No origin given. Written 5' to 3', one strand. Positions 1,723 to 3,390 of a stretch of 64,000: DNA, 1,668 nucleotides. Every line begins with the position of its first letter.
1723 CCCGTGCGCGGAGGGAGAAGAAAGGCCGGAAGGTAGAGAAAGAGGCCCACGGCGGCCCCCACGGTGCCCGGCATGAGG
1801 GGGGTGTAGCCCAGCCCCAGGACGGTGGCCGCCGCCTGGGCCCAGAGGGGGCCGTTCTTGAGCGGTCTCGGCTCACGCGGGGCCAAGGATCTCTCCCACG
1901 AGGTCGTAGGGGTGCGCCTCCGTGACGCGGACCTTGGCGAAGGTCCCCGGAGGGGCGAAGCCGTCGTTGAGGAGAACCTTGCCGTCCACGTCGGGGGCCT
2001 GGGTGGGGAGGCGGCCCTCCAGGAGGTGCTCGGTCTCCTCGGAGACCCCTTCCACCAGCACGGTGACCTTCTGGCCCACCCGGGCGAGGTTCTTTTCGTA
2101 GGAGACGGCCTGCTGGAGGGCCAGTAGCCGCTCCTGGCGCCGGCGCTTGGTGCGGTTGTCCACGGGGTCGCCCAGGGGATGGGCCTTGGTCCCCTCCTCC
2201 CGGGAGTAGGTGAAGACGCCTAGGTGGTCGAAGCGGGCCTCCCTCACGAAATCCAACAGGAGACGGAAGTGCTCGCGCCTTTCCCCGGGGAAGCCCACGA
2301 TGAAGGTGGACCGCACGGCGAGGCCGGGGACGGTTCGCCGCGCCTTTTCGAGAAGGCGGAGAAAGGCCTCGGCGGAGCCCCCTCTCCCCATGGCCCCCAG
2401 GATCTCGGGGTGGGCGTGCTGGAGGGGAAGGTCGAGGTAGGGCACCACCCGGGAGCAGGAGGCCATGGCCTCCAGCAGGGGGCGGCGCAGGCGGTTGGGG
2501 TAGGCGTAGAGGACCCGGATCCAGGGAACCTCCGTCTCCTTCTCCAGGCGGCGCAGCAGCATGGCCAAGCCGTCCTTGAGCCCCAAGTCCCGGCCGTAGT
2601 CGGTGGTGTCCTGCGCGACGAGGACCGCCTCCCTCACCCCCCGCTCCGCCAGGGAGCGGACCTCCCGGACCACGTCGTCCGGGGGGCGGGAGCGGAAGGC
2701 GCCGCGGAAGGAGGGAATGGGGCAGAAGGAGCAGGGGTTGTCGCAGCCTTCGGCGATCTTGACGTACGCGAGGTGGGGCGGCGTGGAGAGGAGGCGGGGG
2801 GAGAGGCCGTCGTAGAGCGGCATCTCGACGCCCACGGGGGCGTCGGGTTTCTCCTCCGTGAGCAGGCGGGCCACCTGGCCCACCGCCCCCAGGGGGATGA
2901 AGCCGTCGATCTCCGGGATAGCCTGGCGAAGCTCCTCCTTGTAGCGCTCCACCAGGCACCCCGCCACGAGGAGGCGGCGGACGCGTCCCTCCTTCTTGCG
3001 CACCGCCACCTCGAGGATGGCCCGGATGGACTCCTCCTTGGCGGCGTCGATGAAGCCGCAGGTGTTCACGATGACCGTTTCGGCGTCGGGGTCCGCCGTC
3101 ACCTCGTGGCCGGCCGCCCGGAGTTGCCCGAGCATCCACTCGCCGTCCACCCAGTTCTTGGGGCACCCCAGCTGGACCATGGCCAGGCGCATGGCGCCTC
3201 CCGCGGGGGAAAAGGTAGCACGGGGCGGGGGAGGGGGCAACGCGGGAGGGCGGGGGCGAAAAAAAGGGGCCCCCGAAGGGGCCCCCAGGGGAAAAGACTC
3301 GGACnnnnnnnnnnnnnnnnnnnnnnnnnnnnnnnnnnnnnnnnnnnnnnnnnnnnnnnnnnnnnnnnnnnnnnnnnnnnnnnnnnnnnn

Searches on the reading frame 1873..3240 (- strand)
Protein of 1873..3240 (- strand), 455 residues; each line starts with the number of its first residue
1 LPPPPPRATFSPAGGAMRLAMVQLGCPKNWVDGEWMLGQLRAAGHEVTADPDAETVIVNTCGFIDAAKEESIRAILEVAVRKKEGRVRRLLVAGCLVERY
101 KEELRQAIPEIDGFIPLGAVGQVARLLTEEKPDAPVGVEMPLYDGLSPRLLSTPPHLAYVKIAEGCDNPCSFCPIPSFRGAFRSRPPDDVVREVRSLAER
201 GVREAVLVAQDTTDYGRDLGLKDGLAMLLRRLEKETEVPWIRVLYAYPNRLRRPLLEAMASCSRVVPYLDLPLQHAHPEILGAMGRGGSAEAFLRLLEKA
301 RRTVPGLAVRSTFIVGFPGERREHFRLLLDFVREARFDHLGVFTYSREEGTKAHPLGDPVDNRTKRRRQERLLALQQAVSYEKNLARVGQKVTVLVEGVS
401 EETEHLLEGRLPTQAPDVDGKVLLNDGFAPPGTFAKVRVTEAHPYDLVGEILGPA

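Call 14: search_protein_families(library=pfam, proteins=[window:1873-3240:-], max_evalue=0.001)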
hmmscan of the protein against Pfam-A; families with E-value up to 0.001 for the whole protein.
window:1873-3240:- (455 aa): 4 families
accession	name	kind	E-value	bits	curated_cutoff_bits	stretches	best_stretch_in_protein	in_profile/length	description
PF04055.27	Radical_SAM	-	1.1e-23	84.7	29.5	1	161-332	2-166/166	Radical SAM superfamily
PF00919.26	UPF0004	-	5.8e-22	78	27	1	19-114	2-96/98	Uncharacterized protein family UPF0004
PF18693.7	TRAM_2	-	1.9e-16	60.4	27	1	388-451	1-62/63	TRAM domain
PF01938.26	TRAM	-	4.1e-06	27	21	1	387-452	3-61/61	TRAM domain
